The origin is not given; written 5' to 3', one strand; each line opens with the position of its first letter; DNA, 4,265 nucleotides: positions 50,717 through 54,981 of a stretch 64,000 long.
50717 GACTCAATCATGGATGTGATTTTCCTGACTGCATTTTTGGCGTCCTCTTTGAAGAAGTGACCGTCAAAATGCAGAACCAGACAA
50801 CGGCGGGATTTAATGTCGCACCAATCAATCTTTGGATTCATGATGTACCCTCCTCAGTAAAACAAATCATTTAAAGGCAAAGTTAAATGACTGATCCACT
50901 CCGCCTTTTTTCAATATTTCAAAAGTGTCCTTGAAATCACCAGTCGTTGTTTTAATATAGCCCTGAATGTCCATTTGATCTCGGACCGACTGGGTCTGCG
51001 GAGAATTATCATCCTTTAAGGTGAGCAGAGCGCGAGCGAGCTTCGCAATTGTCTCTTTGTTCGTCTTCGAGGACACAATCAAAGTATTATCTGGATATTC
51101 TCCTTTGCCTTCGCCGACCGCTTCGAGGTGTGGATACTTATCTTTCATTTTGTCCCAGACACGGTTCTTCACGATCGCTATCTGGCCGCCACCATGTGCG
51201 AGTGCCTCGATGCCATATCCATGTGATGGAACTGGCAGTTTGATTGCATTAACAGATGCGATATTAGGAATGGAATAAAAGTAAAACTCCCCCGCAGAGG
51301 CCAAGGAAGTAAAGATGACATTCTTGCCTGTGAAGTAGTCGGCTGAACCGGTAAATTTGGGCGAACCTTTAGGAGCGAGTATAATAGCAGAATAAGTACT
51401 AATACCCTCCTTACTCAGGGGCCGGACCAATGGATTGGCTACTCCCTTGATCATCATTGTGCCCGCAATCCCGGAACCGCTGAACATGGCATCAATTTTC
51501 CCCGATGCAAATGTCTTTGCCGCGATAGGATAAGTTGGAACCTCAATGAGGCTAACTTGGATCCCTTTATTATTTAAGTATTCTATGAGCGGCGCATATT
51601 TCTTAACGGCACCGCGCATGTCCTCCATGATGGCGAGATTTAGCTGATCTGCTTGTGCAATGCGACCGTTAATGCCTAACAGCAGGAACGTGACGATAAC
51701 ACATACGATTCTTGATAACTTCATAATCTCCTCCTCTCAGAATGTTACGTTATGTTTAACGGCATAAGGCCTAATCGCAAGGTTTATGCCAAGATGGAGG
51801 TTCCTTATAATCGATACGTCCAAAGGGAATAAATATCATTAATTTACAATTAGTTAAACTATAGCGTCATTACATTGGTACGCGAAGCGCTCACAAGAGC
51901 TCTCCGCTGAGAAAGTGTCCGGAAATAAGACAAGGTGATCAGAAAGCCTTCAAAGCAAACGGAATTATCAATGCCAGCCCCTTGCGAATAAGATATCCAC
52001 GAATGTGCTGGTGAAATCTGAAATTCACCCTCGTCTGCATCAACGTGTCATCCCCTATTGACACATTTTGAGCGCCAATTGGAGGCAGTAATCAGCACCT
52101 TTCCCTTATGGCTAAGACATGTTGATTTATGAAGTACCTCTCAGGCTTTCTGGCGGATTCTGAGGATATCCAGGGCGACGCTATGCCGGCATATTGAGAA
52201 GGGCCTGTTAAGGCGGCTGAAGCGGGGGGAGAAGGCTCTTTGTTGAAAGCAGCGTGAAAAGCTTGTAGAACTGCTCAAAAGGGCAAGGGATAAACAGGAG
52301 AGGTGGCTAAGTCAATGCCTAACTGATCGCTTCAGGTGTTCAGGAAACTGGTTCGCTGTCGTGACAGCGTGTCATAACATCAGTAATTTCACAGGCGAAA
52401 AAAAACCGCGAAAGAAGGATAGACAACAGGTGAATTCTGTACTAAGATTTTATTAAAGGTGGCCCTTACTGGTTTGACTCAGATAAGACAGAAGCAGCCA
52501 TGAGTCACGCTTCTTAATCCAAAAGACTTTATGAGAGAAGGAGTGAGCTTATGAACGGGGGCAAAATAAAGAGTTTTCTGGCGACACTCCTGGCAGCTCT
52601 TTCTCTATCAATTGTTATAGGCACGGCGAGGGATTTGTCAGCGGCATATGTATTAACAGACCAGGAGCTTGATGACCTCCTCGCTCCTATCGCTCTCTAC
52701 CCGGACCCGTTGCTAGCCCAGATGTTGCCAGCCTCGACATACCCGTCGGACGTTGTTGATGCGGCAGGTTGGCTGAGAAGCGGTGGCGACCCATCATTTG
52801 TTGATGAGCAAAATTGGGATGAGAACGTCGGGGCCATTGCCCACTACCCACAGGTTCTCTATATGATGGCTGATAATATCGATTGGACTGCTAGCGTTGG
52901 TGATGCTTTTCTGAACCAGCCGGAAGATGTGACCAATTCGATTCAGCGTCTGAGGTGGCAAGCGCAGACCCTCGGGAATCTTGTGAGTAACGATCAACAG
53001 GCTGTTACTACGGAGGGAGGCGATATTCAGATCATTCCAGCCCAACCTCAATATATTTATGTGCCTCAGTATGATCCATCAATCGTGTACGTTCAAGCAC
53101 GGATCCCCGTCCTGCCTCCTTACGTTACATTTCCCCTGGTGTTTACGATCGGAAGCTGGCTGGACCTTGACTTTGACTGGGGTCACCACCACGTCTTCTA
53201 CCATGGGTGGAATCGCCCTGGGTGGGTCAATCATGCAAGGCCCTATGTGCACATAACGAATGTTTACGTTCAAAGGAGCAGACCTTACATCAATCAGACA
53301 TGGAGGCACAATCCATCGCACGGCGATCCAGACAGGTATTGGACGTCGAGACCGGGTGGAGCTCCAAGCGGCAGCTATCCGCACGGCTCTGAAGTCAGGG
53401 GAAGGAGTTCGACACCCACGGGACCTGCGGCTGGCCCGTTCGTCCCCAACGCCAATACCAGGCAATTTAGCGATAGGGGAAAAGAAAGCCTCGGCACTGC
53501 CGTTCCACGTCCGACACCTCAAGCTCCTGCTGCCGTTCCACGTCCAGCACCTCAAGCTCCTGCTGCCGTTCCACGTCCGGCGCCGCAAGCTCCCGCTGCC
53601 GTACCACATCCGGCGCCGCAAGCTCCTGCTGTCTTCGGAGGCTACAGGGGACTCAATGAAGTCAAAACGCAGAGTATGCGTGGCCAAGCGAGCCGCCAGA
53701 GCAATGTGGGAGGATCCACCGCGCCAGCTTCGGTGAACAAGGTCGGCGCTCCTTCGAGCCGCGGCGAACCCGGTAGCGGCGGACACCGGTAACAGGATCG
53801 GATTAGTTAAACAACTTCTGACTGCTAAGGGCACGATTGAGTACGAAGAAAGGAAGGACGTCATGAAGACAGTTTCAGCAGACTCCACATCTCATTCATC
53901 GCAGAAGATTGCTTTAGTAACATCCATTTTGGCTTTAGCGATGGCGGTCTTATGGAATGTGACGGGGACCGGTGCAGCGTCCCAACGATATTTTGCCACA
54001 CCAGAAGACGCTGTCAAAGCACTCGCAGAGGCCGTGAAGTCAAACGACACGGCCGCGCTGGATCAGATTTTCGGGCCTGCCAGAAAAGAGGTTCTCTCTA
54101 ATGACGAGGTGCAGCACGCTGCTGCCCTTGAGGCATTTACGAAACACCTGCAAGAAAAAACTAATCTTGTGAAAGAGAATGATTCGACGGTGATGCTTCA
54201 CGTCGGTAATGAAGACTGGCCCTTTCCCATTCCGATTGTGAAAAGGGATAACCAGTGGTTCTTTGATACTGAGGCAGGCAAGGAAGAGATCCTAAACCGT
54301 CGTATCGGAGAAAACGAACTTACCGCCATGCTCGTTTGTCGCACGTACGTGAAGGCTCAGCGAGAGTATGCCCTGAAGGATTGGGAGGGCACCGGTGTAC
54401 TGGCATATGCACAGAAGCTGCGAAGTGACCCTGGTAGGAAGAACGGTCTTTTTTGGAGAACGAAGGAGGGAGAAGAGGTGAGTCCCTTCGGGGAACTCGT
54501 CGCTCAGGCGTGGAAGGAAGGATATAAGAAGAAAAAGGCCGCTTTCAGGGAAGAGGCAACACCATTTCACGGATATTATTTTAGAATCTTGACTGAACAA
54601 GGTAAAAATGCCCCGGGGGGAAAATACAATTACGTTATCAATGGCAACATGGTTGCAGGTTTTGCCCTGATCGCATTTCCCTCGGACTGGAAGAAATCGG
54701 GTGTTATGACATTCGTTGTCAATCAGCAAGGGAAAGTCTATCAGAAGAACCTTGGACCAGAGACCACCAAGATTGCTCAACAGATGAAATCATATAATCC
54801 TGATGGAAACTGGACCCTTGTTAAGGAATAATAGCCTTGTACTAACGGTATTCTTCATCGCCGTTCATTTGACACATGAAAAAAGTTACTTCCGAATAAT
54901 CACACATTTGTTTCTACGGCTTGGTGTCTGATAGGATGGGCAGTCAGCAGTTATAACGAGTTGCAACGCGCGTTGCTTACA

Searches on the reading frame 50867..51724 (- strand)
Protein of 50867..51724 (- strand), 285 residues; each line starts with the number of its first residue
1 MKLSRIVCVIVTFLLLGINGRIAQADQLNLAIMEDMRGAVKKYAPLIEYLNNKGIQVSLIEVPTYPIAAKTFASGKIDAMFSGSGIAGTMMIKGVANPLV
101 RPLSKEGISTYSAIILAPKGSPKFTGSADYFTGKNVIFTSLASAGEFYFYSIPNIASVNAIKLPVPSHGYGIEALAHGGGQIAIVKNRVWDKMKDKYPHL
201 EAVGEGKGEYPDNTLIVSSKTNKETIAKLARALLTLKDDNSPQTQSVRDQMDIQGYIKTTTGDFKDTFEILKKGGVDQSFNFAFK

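Call 25: search_protein_families(library=pfam, proteins=[window:50867-51724:-], max_evalue=0.01)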
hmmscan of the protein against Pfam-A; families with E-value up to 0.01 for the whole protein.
window:50867-51724:- (285 aa): 1 family
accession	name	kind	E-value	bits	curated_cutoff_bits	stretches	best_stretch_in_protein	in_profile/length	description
PF12974.12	Phosphonate-bd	-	2.8e-21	76.4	27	1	39-261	12-239/242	ABC transporter, phosphonate, periplasmic substrate-binding protein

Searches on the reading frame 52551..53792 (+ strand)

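Call 25: search_protein_families(library=pfam, proteins=[window:52551-53792:+], max_evalue=0.01)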
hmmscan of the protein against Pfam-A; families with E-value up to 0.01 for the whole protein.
window:52551-53792:+ (413 aa): 1 family
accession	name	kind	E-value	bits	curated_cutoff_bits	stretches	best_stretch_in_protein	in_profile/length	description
PF11737.13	DUF3300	-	5.3e-53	180.3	25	1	37-253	2-227/227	Protein of unknown function (DUF3300)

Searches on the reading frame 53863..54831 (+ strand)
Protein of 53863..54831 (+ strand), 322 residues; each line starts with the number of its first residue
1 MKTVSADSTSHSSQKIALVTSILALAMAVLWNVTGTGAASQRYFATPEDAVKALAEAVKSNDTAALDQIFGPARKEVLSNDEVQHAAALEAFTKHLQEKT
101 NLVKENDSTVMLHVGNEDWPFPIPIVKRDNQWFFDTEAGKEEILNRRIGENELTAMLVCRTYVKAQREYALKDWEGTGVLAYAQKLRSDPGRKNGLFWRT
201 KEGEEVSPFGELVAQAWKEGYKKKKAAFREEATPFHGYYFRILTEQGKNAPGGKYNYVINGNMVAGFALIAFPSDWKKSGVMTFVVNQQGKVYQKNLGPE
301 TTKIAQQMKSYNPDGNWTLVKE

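Call 25: search_protein_families(library=pfam, proteins=[window:53863-54831:+], max_evalue=0.01)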
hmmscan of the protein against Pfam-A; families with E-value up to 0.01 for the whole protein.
window:53863-54831:+ (322 aa): 1 family
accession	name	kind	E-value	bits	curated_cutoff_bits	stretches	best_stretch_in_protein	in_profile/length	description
PF11453.13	DUF2950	-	2.8e-112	374.8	20.2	1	41-320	1-274/274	Protein of unknown function (DUF2950)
